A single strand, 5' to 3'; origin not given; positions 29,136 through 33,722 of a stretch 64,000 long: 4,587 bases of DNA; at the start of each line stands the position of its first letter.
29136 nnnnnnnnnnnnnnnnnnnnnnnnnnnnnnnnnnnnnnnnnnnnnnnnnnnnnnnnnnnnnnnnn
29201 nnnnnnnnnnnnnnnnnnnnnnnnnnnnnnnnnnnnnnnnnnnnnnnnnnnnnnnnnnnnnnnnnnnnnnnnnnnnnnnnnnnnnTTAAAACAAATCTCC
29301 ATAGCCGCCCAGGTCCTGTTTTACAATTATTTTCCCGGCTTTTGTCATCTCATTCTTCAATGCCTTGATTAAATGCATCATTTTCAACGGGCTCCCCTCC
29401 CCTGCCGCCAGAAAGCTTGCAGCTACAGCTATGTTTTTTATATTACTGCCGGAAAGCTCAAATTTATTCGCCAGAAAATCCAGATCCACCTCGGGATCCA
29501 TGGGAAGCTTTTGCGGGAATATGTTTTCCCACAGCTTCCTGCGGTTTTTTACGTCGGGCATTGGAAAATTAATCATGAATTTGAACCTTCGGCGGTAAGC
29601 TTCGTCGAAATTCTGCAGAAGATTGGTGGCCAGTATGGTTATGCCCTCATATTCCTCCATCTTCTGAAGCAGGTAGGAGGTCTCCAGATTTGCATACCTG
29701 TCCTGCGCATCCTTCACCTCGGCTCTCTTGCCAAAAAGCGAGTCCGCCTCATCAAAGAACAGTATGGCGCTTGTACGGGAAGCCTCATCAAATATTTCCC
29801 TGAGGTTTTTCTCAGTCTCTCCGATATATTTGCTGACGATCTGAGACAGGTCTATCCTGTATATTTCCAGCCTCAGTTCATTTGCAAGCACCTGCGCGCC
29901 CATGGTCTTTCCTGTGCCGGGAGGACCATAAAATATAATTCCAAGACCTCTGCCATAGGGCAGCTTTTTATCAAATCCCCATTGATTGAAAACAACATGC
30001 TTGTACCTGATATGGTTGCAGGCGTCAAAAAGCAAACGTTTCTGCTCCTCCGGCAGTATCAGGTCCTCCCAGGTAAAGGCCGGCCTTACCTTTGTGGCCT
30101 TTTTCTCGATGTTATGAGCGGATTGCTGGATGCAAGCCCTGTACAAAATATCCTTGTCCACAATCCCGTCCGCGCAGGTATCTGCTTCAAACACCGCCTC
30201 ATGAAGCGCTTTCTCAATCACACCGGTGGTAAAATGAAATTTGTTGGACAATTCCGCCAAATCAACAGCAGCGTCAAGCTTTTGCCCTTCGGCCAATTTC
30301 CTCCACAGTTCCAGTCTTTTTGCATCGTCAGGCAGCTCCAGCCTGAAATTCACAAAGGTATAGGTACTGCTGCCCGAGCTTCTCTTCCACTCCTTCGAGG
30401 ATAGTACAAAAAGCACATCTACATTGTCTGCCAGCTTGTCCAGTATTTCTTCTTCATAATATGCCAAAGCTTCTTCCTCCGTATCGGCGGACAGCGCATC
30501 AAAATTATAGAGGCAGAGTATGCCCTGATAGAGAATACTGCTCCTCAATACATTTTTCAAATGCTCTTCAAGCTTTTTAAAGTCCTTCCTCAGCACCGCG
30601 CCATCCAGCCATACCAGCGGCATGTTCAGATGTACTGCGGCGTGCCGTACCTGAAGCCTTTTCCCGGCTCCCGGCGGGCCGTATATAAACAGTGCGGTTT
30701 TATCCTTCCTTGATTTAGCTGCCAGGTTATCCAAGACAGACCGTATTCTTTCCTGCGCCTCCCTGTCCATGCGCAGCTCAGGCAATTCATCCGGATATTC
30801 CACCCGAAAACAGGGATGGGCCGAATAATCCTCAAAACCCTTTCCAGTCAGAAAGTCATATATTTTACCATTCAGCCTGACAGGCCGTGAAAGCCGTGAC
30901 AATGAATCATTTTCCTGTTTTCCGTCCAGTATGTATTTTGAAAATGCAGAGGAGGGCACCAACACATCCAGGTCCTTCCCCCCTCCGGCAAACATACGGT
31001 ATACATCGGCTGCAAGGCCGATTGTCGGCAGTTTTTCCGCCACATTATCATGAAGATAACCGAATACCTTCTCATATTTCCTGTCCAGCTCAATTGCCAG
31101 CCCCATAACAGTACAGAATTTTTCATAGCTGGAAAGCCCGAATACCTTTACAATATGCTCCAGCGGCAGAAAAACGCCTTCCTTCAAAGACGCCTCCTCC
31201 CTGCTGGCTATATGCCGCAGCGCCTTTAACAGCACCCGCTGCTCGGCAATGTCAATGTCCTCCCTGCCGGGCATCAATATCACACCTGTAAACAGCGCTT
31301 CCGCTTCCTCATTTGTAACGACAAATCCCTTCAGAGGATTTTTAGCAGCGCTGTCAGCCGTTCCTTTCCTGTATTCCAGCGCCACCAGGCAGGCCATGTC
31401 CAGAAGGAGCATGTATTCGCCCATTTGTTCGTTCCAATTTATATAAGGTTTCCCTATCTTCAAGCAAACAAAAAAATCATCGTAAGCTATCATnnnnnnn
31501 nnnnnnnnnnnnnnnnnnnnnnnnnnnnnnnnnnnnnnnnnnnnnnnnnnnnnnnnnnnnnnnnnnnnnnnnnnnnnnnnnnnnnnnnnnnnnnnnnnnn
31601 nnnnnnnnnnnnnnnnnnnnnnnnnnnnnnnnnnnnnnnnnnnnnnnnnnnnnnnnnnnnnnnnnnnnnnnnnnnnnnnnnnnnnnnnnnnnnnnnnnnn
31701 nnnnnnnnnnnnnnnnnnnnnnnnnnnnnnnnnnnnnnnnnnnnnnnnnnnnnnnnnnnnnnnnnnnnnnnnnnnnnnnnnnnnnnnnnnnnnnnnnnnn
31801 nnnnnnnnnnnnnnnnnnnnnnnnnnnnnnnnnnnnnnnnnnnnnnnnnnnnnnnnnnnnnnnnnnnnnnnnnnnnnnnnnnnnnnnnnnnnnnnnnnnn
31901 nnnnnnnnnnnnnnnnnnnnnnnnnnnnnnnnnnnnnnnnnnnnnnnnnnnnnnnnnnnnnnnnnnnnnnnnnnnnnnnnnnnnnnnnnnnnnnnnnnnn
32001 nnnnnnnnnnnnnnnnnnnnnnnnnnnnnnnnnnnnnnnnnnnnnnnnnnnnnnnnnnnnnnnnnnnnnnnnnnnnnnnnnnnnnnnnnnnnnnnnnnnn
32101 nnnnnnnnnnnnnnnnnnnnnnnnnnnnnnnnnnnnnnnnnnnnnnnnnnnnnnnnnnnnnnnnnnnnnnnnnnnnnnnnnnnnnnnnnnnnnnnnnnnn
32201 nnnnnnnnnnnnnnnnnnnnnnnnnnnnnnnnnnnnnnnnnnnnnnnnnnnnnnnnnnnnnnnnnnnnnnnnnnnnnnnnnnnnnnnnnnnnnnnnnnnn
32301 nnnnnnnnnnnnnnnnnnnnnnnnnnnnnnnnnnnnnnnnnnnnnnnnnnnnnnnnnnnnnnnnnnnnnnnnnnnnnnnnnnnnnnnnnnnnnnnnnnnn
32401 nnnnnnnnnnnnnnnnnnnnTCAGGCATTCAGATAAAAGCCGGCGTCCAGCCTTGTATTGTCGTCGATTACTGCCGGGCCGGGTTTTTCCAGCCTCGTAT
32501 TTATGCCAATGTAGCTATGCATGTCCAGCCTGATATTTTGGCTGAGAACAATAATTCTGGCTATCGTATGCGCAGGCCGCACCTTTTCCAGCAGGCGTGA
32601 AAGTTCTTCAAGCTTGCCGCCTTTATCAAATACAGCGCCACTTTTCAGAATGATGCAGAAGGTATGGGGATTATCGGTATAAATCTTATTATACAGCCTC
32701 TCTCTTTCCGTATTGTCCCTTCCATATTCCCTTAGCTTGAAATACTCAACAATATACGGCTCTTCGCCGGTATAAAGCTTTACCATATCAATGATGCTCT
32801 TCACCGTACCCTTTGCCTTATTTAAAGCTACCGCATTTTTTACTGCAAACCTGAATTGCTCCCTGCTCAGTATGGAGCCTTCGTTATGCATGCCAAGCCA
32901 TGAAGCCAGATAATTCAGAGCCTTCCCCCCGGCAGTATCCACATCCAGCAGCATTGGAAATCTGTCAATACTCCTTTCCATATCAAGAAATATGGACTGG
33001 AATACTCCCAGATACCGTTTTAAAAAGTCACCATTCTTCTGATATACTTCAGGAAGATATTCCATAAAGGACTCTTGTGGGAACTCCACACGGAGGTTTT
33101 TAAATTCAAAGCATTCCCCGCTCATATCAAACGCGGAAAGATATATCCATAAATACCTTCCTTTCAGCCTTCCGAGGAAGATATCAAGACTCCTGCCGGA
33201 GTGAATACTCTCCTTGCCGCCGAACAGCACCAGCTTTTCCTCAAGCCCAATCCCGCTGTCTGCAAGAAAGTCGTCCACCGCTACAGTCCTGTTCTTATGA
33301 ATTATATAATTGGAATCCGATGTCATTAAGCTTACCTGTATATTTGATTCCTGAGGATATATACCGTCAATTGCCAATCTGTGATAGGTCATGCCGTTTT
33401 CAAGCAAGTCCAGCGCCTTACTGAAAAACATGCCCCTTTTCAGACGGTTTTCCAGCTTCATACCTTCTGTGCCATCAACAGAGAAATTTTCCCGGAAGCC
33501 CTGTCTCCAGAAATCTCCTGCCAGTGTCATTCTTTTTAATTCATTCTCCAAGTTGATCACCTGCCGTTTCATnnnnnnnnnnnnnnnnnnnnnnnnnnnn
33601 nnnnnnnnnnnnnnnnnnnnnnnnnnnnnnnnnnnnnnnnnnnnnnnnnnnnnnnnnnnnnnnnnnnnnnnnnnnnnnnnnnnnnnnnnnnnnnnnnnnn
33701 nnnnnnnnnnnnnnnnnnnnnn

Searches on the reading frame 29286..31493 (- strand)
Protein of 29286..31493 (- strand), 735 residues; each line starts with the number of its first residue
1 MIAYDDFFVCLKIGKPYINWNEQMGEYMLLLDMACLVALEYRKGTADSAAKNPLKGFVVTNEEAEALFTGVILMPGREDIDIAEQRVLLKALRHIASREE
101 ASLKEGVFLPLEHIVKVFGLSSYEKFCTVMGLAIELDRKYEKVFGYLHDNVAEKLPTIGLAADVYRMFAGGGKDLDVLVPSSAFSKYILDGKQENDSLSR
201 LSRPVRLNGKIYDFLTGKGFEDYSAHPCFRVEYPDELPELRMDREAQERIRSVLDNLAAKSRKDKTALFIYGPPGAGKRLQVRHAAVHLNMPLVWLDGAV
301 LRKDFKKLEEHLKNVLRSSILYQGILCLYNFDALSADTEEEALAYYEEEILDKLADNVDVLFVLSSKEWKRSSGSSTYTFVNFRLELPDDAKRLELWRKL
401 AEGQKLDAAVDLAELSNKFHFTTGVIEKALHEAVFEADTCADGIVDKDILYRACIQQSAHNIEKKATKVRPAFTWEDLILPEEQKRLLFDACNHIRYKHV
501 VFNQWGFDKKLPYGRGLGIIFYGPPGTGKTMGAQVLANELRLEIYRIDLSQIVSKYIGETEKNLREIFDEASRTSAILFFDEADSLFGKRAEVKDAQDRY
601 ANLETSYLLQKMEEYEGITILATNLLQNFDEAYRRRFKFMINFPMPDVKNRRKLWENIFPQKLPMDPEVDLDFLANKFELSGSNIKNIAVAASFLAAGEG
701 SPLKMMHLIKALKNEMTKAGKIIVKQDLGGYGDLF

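Call 5: search_protein_families(library=pfam, proteins=[window:29286-31493:-], max_evalue=0.1)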
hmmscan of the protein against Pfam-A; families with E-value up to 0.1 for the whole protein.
window:29286-31493:- (735 aa): 20 families
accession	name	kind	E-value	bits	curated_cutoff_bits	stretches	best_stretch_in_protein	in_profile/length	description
PF00004.35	AAA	-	2e-37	129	21.2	2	519-644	1-130/131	ATPase family associated with various cellular activities (AAA)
PF22977.2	WHD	-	2.4e-22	80.1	27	1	85-222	70-214/221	Winged helix domain, variant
PF13191.12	AAA_16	-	1.1e-07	32.9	32.6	1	250-356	9-104/167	AAA ATPase domain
PF05496.18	RuvB_N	-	6.4e-07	29.7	27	1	519-586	36-96/159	Holliday junction DNA helicase RuvB P-loop domain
PF20720.3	nSTAND3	-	9e-06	25.9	27.2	1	519-582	20-73/155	Novel STAND NTPase 3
PF13401.12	AAA_22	-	1.7e-05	25.6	27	1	519-551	8-43/130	AAA domain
PF07728.20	AAA_5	-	6.7e-05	23.4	22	0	519-549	2-33/139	AAA domain (dynein-related subfamily)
PF13207.12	AAA_17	-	8.7e-05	23.3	27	0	271-306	1-35/136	AAA domain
PF24883.2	NPHP3_N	-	0.00076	20.1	24.8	0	520-543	26-49/164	Nephrocystin 3, N-terminal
PF13671.12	AAA_33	-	0.0011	19.7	27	1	519-578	2-59/143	AAA domain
PF00910.28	RNA_helicase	-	0.0018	19.2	21.5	0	519-544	1-26/105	RNA helicase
PF13238.12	AAA_18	-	0.0019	19.1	29.4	1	519-583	1-66/128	AAA domain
PF03215.21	Rad17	-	0.0024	18.2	23.8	0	234-307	15-88/186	Rad17 P-loop domain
PF01078.27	Mg_chelatase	-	0.0036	17.2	20.3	0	519-538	25-44/207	Magnesium chelatase, subunit ChlI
PF01637.24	ATPase_2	-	0.0085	16.4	33.2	0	519-583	23-79/225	ATPase domain predominantly from Archaea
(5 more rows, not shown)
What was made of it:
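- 29286..31493 (-): AAA+ ATPase, 735 aa, Pvc15/Afp15-like. It has an N-terminal winged-helix domain, a degenerate first AAA domain (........) and a second AAA domain with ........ and a DEAD Walker B motif. Pfam WHD PF22977 E 2.4e-22 and AAA PF00004 E 2e-37 (call 5).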

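Call 6: search_protein_families(library=ncbifam, proteins=[window:29286-31493:-], max_evalue=0.1)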
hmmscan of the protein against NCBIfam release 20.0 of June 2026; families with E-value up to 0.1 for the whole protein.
window:29286-31493:- (735 aa): 57 families (the best 25 are shown)
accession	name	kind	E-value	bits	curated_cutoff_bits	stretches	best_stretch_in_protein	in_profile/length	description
NF042959.1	IteA_antiphage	equivalog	8.2e-42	143.6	510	2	518-692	127-300/367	anti-phage ATPase IteA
NF041006.2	cell_div_CdvC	equivalog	1.5e-34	119.6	650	1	464-693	91-319/370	cell division protein CdvC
TIGR01243.1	CDC48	subfamily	4.4e-33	114.5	802.65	1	425-677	131-376/733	CDC48 family AAA ATPase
NF003069.1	PRK03992.1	subfamily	7.5e-32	110.9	500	1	518-713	167-370/379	proteasome-activating nucleotidase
TIGR01242.2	TIGR01242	subfamily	8.3e-32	110.5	500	1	517-717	149-357/362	proteasome-activating nucleotidase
NF047747.1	PrtsmActNtasePan2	equivalog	1.5e-29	103.5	700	1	470-700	145-376/397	proteasome-activating nucleotidase Pan2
NF047748.1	PrtsmActNtasePan1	equivalog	6.7e-26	91.2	750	1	517-697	183-370/405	proteasome-activating nucleotidase Pan1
TIGR01241.2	FtsH_fam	equivalog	1.7e-21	76.6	600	1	518-702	197-388/598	ATP-dependent zinc metalloprotease FtsH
NF008004.0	PRK10733.1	equivalog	1.2e-17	63.2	1008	1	517-717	186-394/644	ATP-dependent zinc metalloprotease FtsH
NF003229.0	PRK04195.1-5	equivalog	6.4e-15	54.8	280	2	467-589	9-118/413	replication factor C large subunit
TIGR03689.1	pup_AAA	equivalog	8e-15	54.5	504.75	1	517-618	217-328/512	proteasome ATPase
TIGR03922.1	T7SS_EccA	equivalog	4.9e-11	41.9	466.65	1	519-614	315-412/557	type VII secretion AAA-ATPase EccA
TIGR00635.1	ruvB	equivalog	2.7e-08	33.2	299.05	2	519-584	33-91/305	Holliday junction branch migration DNA helicase RuvB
NF002700.0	PRK02496.1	equivalog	9e-07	28.7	262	1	518-543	3-28/184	adenylate kinase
NF003226.0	PRK04195.1-1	equivalog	1.1e-06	27.9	588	1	519-551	43-75/405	replication factor C large subunit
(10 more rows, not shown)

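Call 84: search_dna_similar(query=window:29286-31493:-, collection=plasmids, mode=protein, max_evalue=1e-10, max_rows=12)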
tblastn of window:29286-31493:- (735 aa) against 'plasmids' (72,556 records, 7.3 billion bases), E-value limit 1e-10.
Records with a match: 1129; places in all: 1237; records where one place covers at least 80% of the query: 4.
Best place of each record, by identity: <60% 1129.
By first word of the organism name: Klebsiella 207; Pseudomonas 112; Rhizobium 80; Agrobacterium 62; Streptomyces 47; Serratia 35; Bradyrhizobium 35; Burkholderia 34; Enterobacter 18; Sinorhizobium 16; and 188 more.
By predicted mobility (MOB-suite, as given by PLSDB): non-mobilizable 568; conjugative 471; mobilizable 90.
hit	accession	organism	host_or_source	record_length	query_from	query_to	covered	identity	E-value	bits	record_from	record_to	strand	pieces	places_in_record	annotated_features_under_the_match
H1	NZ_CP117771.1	Nostoc sp. UHCC 0926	whole organism,lichen surface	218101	36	731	95%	35.2%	1e-123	414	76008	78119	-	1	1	ATP-binding protein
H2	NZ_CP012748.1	Paraburkholderia caribensis MBA4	soil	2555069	199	723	71%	40.5%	3e-100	346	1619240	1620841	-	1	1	none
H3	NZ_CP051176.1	Ralstonia solanacearum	Whole organism,tomato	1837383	111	727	84%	33.1%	1e-84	300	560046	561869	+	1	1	none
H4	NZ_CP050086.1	Rhizobium leguminosarum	Trifolium pratense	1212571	100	718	84%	30.1%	3e-69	255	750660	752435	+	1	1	record has no annotation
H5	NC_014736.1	Halogeometricum borinquense DSM 11551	-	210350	95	731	87%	29.1%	7e-69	254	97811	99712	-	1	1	AAA family ATPase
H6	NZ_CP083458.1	Deinococcus taeanensis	whole organism,coastal dune soil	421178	191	724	73%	31.9%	8e-62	233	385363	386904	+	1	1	ATP-binding protein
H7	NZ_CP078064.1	Haloferax larsenii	Cell culture,Salt Lake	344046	199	733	73%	31.4%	2e-66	247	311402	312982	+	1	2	AAA family ATPase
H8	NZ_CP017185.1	Enterobacter roggenkampii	Homo sapiens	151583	211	724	70%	30.6%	4e-62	234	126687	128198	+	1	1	AAA family ATPase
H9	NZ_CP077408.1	Enterobacter roggenkampii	-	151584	211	724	70%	30.6%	4e-62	234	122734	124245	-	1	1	AAA family ATPase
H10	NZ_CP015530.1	Rhodococcus sp. WB1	soil,PCBs contaminated soil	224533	381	735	48%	43.4%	1e-85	304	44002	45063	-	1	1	AAA family ATPase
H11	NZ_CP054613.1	Paenibacillus cellulosilyticus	cell culture,soil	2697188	379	733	48%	41.9%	2e-90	318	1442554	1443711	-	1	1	none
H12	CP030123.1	Brasilonema octagenarum UFV-E1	Eucalyptus grandis,mixed culture,leaves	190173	381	731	48%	41.6%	1e-80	288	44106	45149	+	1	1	ATP-binding protein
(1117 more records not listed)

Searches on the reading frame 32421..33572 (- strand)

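Call 5: search_protein_families(library=pfam, proteins=[window:32421-33572:-], max_evalue=0.1)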
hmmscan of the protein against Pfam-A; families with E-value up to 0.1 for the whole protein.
window:32421-33572:- (383 aa): 3 families
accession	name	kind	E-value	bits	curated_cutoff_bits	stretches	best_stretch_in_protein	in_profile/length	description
PF09684.15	Tail_P2_I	-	4.4e-07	30.3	20.6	1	205-334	26-138/139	Phage tail protein (Tail_P2_I)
PF10076.14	Phage_Mu_Gp48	-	0.00021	21.6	37.4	1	169-338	3-145/150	Bacteriophage Mu-like, Gp48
PF11041.13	DUF2612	-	0.00091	19.7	23.5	0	182-229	13-60/181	Protein of unknown function (DUF2612)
